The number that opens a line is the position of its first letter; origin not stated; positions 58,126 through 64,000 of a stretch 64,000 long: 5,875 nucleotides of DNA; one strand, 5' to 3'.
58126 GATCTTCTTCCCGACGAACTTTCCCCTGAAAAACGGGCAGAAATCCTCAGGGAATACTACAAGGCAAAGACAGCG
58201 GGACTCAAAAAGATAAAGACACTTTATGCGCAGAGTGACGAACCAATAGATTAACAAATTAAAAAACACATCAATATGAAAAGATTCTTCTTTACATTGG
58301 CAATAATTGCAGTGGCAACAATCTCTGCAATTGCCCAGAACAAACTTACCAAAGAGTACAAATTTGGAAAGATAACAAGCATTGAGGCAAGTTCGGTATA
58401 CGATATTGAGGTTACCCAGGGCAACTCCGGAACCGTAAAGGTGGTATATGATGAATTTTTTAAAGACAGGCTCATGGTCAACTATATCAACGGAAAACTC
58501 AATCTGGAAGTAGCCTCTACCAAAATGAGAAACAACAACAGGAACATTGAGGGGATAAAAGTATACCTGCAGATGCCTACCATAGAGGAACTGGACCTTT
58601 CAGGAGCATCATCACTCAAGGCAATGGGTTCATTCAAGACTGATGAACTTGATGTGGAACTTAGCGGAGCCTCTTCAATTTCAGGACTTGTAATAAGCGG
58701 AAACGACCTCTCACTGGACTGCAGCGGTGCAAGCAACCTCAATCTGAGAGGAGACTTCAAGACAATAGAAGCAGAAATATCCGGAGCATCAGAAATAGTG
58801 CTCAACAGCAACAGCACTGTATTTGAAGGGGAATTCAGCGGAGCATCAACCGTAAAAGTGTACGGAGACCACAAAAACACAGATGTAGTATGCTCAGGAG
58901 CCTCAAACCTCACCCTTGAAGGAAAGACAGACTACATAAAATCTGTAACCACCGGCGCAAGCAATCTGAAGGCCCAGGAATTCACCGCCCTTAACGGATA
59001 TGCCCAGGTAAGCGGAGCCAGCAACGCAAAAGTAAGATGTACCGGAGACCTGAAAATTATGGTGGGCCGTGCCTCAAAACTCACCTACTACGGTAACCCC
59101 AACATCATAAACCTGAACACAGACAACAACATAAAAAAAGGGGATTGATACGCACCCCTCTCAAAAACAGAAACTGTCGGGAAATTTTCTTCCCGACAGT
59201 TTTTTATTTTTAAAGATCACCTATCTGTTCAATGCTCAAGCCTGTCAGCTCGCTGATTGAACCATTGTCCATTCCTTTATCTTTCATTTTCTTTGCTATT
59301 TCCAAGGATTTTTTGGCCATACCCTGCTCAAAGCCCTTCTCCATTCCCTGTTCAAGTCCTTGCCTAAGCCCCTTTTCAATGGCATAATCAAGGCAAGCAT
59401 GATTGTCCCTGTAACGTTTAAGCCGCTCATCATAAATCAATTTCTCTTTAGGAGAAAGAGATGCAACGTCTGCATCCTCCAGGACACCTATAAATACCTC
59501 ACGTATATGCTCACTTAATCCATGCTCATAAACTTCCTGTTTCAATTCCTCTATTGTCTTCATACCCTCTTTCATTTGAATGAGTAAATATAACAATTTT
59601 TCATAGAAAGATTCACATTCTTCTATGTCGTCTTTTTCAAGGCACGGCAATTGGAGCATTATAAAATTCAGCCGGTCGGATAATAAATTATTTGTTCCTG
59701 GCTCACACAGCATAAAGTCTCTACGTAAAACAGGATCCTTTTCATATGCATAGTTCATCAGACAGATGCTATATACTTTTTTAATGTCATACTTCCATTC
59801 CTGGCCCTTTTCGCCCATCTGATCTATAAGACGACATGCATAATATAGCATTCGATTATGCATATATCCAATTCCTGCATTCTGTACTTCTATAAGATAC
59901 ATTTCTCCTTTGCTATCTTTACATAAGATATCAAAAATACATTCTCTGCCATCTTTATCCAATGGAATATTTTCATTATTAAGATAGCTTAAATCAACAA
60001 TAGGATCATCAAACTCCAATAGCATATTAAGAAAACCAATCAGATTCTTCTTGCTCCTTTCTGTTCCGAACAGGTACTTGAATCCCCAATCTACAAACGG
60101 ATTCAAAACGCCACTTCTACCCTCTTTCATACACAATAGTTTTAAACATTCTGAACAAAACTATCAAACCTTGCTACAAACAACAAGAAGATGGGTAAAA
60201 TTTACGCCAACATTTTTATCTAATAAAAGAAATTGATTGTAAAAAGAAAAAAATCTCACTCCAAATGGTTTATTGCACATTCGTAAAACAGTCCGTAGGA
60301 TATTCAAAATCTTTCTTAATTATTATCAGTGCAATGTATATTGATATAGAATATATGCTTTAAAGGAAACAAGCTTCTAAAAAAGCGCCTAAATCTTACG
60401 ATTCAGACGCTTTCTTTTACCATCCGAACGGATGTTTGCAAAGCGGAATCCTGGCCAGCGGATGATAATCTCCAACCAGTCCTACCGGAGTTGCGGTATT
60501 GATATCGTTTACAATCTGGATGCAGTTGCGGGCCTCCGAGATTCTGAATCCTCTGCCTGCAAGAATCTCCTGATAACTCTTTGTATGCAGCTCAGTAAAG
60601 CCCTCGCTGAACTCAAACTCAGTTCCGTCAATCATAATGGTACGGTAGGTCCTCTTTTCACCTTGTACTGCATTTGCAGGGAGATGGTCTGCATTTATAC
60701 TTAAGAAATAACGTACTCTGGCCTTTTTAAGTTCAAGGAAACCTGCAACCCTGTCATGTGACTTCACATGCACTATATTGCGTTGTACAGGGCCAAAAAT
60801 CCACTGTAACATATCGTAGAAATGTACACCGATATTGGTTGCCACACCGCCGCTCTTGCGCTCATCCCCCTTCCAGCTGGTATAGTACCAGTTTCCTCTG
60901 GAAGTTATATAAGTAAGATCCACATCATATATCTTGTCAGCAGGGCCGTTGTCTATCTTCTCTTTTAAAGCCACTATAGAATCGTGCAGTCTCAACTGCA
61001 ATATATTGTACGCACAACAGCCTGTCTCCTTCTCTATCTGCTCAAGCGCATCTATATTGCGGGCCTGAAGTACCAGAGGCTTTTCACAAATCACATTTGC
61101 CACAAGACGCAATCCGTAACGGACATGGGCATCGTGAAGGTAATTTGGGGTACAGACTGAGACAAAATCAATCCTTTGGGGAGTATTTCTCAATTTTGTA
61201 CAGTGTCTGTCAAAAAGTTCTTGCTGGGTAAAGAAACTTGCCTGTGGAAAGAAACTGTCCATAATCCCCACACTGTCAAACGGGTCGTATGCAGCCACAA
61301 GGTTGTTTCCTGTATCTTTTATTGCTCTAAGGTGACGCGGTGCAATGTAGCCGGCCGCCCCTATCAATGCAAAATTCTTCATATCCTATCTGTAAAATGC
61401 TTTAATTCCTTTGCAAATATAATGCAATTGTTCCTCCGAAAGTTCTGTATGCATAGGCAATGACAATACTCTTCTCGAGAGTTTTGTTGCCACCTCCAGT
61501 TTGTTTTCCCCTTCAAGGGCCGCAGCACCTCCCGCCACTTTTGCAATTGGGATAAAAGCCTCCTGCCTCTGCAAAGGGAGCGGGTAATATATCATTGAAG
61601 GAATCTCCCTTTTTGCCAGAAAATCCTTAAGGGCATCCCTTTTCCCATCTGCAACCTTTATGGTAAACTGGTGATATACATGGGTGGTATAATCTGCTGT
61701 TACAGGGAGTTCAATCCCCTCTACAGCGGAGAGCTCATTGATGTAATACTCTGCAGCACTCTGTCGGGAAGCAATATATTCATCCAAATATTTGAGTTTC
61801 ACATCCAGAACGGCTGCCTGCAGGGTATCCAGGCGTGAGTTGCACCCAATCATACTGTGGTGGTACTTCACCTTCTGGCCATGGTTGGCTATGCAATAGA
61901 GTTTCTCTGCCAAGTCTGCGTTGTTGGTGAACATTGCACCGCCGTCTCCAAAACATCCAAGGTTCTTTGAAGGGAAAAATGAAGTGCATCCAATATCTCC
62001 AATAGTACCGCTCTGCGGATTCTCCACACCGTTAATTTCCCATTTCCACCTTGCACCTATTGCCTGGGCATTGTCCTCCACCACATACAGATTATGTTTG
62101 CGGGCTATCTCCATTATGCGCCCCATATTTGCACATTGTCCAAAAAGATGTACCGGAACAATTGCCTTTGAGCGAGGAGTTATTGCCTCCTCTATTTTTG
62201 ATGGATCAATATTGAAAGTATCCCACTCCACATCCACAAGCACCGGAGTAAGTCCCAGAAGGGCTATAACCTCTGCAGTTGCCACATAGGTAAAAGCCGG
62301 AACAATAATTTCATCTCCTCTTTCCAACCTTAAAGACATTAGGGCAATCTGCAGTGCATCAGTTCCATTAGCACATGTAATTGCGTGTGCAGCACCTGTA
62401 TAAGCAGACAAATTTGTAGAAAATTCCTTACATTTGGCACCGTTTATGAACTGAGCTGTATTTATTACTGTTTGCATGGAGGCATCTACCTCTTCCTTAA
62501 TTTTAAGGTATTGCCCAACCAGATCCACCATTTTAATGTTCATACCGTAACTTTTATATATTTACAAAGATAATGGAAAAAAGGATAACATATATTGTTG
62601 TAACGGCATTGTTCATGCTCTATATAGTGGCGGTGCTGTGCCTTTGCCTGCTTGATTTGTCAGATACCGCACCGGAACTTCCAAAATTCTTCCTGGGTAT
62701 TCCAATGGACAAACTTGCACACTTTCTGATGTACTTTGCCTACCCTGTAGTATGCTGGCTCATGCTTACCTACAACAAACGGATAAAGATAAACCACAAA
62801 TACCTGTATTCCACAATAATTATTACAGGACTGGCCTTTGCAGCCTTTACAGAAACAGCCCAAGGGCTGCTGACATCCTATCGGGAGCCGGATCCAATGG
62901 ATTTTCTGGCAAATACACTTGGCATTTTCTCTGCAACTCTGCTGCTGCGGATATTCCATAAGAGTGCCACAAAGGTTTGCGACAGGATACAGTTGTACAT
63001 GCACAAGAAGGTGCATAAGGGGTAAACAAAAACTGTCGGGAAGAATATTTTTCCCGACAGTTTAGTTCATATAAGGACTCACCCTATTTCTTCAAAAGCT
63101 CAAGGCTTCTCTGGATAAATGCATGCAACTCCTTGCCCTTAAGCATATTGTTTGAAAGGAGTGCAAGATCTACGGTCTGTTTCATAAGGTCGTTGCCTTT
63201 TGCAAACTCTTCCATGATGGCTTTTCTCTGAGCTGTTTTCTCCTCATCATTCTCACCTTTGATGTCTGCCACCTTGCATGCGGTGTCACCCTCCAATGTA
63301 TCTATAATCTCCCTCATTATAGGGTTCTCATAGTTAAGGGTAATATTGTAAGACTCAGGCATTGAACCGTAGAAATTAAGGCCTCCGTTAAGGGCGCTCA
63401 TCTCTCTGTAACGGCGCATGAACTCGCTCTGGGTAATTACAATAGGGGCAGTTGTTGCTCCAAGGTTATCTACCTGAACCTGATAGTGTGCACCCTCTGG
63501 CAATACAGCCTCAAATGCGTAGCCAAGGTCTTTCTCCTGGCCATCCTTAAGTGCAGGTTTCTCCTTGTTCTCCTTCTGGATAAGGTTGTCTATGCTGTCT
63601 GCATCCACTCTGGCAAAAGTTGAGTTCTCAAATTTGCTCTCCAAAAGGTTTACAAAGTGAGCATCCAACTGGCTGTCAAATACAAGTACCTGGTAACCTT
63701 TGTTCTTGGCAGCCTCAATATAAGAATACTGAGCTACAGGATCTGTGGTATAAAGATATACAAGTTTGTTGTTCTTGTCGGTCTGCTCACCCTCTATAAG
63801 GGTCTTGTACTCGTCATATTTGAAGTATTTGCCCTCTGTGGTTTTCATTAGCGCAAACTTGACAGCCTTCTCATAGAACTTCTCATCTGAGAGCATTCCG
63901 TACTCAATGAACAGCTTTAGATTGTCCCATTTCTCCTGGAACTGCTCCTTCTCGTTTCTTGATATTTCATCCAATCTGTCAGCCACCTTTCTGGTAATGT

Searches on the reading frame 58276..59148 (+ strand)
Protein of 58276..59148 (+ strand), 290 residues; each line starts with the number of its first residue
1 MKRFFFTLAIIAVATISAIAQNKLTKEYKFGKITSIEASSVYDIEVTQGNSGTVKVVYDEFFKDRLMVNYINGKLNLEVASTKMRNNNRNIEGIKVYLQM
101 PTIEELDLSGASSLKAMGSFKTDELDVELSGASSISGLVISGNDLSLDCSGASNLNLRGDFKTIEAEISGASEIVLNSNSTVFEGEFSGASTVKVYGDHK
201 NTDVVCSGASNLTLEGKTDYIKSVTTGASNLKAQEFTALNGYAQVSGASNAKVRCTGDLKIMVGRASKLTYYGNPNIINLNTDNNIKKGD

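Call 43: search_protein_families(library=pfam, proteins=[window:58276-59148:+], max_evalue=0.00001)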
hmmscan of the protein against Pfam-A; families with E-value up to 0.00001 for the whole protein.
window:58276-59148:+ (290 aa): 1 family
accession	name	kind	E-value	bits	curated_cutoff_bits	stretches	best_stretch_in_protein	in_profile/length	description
PF10988.14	DUF2807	-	4.6e-33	114.9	24.2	2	34-174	3-137/181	Putative auto-transporter adhesin, head GIN domain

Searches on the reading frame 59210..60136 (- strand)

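Call 43: search_protein_families(library=pfam, proteins=[window:59210-60136:-], max_evalue=0.00001)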
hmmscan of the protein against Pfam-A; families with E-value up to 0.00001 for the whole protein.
window:59210-60136:- (308 aa): 1 family
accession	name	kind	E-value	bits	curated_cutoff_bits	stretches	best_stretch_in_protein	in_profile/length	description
PF12784.13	PDDEXK_2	-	4.1e-48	164.5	27.4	1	13-252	1-229/229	PD-(D/E)XK nuclease family transposase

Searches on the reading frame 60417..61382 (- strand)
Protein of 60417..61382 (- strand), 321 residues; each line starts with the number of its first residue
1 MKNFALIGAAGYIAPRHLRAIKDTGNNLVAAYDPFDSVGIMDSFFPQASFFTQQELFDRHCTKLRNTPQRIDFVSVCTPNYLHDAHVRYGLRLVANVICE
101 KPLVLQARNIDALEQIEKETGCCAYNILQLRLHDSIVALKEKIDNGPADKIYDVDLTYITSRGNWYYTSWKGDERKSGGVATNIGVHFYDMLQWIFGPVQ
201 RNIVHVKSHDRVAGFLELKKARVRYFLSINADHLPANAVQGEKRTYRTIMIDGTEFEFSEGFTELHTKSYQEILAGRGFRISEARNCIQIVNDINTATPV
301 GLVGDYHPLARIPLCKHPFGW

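Call 43: search_protein_families(library=pfam, proteins=[window:60417-61382:-], max_evalue=0.00001)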
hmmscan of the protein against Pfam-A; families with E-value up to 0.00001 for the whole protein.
window:60417-61382:- (321 aa): 3 families
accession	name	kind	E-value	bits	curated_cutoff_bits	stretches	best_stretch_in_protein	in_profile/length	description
PF01408.29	GFO_IDH_MocA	-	3e-18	67.1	24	1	3-124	2-116/120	Oxidoreductase family, NAD-binding Rossmann fold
PF02894.22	GFO_IDH_MocA_C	-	5.4e-17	62.8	22.9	1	140-247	1-128/218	Oxidoreductase family, C-terminal alpha/beta domain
PF22725.1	GFO_IDH_MocA_C3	-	1.3e-09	38.6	27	1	137-211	2-77/124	GFO/IDH/MocA C-terminal domain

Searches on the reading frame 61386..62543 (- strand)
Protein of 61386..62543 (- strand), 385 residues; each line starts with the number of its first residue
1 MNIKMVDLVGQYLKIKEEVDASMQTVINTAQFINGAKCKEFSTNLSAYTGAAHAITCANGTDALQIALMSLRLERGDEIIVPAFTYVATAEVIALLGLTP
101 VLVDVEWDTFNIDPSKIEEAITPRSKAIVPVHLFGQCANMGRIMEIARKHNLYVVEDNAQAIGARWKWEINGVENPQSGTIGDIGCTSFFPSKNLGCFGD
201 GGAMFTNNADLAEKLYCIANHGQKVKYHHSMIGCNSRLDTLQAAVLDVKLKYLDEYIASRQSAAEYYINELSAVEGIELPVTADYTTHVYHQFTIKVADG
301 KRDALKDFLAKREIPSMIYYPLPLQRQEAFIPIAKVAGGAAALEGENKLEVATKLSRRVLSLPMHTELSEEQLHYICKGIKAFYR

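Call 54: search_protein_families(library=pfam, proteins=[window:61386-62543:-], max_evalue=0.001)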
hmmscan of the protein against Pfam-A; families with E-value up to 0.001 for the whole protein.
window:61386-62543:- (385 aa): 5 families
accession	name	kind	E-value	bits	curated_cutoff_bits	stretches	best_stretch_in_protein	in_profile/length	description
PF01041.23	DegT_DnrJ_EryC1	-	1.4e-110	370.4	19.8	1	15-380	3-359/360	DegT/DnrJ/EryC1/StrS aminotransferase family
PF00155.27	Aminotran_1_2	-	1.3e-12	48.1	19.7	1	32-279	38-295/361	Aminotransferase class I and II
PF00266.25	Aminotran_5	-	2e-07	30.7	21.5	1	55-164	65-182/371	Aminotransferase class-V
PF01053.26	Cys_Met_Meta_PP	-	9e-07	28.2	27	1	41-161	57-177/381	Cys/Met metabolism PLP-dependent enzyme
PF01212.27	Beta_elim_lyase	-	2.6e-06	27.4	27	1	37-164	33-175/288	Beta-eliminating lyase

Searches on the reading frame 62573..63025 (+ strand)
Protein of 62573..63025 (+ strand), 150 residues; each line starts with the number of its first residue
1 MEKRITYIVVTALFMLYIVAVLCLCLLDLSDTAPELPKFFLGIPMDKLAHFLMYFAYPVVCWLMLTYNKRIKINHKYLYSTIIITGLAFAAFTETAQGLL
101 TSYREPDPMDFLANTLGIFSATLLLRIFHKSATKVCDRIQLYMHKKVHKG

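Call 54: search_protein_families(library=pfam, proteins=[window:62573-63025:+], max_evalue=0.001)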
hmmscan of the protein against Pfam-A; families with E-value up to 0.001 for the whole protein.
window:62573-63025:+ (150 aa): 1 family
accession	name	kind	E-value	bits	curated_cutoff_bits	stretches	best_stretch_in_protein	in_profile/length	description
PF04892.17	VanZ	-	6.1e-08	33.8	30.1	1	43-128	55-125/126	VanZ like family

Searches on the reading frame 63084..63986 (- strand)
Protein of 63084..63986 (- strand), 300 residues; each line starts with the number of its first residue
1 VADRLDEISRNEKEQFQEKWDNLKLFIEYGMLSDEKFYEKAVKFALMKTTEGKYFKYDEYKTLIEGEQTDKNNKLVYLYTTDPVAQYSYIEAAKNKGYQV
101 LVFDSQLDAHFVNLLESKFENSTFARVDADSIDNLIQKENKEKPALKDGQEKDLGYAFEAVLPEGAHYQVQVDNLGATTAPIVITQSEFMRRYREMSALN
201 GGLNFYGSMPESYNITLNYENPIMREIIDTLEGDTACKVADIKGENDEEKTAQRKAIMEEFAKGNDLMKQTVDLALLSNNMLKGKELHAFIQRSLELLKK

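Call 54: search_protein_families(library=pfam, proteins=[window:63084-63986:-], max_evalue=0.001)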
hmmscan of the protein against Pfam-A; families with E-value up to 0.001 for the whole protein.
window:63084-63986:- (300 aa): 1 family
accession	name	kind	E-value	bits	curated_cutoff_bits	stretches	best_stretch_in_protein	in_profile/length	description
PF00183.23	HSP90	-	2.8e-09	36.9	24.4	1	5-236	218-449/518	Hsp90 protein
